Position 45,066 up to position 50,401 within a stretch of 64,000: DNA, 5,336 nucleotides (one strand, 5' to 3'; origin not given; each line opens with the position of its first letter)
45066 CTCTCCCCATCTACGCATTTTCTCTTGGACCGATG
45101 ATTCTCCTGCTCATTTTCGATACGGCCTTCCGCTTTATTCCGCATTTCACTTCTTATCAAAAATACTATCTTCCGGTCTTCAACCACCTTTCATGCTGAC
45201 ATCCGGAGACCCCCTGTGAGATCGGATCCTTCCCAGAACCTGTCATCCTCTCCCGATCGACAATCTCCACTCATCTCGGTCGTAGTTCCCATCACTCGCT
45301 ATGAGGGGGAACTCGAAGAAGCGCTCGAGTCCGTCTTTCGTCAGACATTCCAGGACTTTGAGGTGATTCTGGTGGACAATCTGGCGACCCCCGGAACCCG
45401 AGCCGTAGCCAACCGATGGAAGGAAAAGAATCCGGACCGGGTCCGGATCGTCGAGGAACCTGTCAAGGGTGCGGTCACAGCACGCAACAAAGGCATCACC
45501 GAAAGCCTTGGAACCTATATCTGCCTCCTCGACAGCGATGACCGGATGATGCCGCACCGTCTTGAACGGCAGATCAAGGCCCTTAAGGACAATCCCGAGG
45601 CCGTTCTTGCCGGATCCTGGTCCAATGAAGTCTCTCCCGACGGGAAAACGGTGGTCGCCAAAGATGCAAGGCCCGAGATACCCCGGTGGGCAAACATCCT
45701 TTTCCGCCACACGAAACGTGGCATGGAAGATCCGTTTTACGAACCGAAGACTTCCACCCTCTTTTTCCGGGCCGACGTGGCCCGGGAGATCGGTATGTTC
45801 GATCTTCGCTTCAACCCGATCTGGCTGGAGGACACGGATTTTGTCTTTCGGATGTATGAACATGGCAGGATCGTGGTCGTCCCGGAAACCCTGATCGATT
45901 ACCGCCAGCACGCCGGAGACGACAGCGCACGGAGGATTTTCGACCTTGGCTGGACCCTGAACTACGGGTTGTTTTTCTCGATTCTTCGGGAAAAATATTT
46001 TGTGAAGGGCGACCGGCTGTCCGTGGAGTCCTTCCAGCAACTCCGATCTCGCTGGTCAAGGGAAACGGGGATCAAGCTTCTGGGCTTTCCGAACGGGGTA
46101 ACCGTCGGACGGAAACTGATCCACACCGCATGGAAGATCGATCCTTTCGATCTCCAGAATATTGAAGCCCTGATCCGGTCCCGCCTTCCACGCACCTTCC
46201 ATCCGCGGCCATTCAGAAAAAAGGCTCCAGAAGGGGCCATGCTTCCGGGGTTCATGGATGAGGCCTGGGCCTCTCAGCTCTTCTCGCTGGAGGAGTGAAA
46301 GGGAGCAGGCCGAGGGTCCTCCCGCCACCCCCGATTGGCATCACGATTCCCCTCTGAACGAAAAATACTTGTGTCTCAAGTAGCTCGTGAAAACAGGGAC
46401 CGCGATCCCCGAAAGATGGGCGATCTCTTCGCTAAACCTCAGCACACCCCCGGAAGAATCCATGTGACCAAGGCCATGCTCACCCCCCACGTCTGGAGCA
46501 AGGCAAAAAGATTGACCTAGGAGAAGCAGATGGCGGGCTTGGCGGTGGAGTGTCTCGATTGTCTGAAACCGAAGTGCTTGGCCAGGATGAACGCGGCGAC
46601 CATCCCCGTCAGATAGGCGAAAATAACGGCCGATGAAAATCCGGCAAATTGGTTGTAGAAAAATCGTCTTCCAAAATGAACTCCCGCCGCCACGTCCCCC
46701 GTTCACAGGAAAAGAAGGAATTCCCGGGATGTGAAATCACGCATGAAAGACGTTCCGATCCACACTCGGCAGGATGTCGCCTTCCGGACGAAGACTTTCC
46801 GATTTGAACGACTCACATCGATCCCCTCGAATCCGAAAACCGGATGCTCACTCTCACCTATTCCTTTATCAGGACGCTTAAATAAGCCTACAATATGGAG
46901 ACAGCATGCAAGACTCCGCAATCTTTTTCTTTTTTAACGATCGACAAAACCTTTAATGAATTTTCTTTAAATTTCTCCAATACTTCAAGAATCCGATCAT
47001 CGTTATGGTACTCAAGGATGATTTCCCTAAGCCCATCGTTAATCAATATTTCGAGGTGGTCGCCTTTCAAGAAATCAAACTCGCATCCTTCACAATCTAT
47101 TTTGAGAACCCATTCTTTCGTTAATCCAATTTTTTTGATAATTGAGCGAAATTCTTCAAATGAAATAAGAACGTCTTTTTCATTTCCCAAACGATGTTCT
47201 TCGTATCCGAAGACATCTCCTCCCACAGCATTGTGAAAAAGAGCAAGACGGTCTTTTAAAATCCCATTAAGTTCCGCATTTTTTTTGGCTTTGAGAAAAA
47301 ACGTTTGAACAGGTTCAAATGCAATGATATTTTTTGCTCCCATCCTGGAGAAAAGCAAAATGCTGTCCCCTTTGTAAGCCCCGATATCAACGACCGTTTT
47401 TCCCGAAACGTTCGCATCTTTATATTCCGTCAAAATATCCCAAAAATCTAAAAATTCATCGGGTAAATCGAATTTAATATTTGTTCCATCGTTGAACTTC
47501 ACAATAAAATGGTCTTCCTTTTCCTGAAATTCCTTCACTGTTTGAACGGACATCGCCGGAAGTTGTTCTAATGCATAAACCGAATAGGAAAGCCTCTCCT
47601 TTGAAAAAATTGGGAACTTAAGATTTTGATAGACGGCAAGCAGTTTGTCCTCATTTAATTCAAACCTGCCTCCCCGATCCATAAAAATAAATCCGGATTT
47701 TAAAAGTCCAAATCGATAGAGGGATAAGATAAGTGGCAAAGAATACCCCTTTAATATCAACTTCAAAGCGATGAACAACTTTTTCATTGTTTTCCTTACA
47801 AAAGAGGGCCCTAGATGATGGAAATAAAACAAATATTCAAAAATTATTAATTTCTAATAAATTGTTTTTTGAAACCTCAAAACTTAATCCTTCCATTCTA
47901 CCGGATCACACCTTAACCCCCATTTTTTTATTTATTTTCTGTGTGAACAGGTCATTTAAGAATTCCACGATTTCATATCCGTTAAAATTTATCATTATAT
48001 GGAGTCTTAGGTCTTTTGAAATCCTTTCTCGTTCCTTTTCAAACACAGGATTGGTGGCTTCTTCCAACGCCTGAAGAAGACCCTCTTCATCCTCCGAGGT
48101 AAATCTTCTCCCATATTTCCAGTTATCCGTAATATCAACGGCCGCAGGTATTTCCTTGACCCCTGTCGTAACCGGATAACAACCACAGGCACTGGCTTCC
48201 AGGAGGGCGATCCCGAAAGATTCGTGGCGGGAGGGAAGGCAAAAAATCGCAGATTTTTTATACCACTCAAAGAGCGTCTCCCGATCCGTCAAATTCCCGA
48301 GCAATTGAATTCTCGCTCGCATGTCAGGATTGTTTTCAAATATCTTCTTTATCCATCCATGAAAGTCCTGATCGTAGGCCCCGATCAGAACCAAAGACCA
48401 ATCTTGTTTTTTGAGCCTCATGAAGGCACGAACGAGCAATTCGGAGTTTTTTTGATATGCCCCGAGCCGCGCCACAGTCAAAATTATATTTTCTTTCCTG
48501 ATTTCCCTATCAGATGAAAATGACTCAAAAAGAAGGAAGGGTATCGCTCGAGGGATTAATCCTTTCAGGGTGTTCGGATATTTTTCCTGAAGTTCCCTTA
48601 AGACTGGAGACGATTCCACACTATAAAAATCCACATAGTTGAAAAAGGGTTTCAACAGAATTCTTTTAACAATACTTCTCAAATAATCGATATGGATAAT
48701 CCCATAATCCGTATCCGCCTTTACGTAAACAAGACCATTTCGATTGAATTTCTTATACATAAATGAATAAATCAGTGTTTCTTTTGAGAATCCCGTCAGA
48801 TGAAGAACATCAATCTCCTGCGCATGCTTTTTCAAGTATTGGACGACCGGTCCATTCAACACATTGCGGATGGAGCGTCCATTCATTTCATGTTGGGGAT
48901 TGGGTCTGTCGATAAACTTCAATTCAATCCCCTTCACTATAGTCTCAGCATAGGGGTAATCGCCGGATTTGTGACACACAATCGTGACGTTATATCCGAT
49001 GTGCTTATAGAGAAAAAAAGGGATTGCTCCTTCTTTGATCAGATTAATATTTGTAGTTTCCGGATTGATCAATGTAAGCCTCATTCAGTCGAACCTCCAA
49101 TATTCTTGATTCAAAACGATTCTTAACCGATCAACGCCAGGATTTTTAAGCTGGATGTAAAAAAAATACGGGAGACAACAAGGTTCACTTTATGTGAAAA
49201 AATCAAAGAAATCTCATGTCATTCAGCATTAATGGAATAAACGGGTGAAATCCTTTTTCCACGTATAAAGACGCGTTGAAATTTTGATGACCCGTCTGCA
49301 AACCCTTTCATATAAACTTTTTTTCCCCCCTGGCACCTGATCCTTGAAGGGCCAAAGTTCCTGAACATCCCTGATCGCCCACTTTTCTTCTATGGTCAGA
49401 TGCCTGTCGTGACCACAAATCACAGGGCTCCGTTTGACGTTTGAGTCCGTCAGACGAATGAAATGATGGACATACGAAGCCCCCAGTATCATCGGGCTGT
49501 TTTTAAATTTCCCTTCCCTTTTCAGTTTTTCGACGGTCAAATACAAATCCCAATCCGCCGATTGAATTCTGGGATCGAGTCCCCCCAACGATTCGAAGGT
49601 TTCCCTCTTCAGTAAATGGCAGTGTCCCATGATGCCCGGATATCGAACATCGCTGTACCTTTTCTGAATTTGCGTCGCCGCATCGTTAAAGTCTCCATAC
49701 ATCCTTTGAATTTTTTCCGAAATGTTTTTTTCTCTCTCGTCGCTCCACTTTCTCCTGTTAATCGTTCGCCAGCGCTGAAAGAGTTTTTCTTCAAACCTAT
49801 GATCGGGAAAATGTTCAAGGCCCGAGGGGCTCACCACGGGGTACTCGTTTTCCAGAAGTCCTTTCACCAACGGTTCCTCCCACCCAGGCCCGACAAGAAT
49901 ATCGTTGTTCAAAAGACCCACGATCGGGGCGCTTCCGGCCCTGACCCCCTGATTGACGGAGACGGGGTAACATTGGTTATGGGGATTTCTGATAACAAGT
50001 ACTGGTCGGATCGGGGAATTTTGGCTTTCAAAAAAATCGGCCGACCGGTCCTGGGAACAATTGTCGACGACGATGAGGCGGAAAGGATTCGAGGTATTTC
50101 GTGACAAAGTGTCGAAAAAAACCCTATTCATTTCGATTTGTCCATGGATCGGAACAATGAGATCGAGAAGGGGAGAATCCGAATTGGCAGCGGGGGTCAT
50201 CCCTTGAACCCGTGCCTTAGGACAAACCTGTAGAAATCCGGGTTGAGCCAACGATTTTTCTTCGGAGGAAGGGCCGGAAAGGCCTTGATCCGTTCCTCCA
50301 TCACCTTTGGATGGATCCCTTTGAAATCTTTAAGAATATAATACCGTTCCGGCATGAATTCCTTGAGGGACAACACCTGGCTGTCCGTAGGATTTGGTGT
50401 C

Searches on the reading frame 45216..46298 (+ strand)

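Call 35: search_protein_families(library=pfam, proteins=[window:45216-46298:+], max_evalue=0.0001)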
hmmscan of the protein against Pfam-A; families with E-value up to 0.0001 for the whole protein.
window:45216-46298:+ (360 aa): 4 families
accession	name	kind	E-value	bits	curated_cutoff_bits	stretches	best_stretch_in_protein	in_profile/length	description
PF00535.33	Glycos_transf_2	-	5.8e-28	98.4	23.3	1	21-157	1-132/168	Glycosyl transferase family 2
PF10111.15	Glyco_tranf_2_2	-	2.5e-11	44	27.3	1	21-235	1-221/276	Glycosyltransferase like family 2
PF13641.12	Glyco_tranf_2_3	-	3.2e-10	40.9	27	1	20-224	3-206/230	Glycosyltransferase like family 2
PF13632.12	Glyco_trans_2_3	-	1e-05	25.9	27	1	101-224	1-117/198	Glycosyl transferase family group 2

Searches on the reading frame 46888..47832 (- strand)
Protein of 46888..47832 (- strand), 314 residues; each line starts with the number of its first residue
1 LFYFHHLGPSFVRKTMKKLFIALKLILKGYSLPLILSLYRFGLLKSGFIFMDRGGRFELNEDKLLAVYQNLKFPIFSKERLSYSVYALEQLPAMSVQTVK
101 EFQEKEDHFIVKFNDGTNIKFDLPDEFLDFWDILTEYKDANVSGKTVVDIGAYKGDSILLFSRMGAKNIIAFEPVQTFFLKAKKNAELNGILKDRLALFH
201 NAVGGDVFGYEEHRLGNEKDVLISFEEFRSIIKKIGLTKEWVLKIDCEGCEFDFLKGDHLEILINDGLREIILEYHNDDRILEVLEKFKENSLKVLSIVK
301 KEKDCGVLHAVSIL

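Call 35: search_protein_families(library=pfam, proteins=[window:46888-47832:-], max_evalue=0.0001)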
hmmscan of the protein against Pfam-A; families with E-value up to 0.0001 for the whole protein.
window:46888-47832:- (314 aa): 1 family
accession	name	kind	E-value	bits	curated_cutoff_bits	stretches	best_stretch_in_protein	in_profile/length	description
PF05050.19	Methyltransf_21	-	2.8e-07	31.3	22.7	1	149-277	1-150/173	Methyltransferase FkbM domain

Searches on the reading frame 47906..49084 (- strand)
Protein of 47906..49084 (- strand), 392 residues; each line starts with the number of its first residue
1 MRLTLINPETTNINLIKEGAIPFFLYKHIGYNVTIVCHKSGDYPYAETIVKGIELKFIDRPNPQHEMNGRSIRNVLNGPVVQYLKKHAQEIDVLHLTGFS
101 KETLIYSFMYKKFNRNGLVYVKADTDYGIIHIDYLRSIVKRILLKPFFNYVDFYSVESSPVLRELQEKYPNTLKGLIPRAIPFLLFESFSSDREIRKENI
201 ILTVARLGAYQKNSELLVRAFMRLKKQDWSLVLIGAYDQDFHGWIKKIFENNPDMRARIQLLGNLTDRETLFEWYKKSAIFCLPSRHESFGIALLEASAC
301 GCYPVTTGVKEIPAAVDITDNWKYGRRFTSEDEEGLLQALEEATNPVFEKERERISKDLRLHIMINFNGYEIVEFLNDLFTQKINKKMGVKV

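Call 35: search_protein_families(library=pfam, proteins=[window:47906-49084:-], max_evalue=0.0001)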
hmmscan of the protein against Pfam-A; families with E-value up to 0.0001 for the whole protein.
window:47906-49084:- (392 aa): 3 families
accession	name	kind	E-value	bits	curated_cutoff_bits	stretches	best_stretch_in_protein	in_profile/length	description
PF13692.12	Glyco_trans_1_4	-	1.3e-21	77.8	27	1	199-342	2-138/142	Glycosyl transferases group 1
PF00534.26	Glycos_transf_1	-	2.2e-21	76.6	26.4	1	195-356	12-166/172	Glycosyl transferases group 1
PF20706.3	GT4-conflict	-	9.5e-09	35.1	26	1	190-301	187-305/385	Family 4 Glycosyltransferase in conflict systems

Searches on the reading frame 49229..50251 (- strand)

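Call 35: search_protein_families(library=pfam, proteins=[window:49229-50251:-], max_evalue=0.0001)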
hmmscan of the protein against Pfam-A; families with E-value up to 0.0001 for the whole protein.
window:49229-50251:- (340 aa): 1 family
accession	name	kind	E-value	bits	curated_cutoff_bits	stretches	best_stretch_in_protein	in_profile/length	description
PF00535.33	Glycos_transf_2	-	7.1e-15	55.8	23.3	1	31-176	2-132/168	Glycosyl transferase family 2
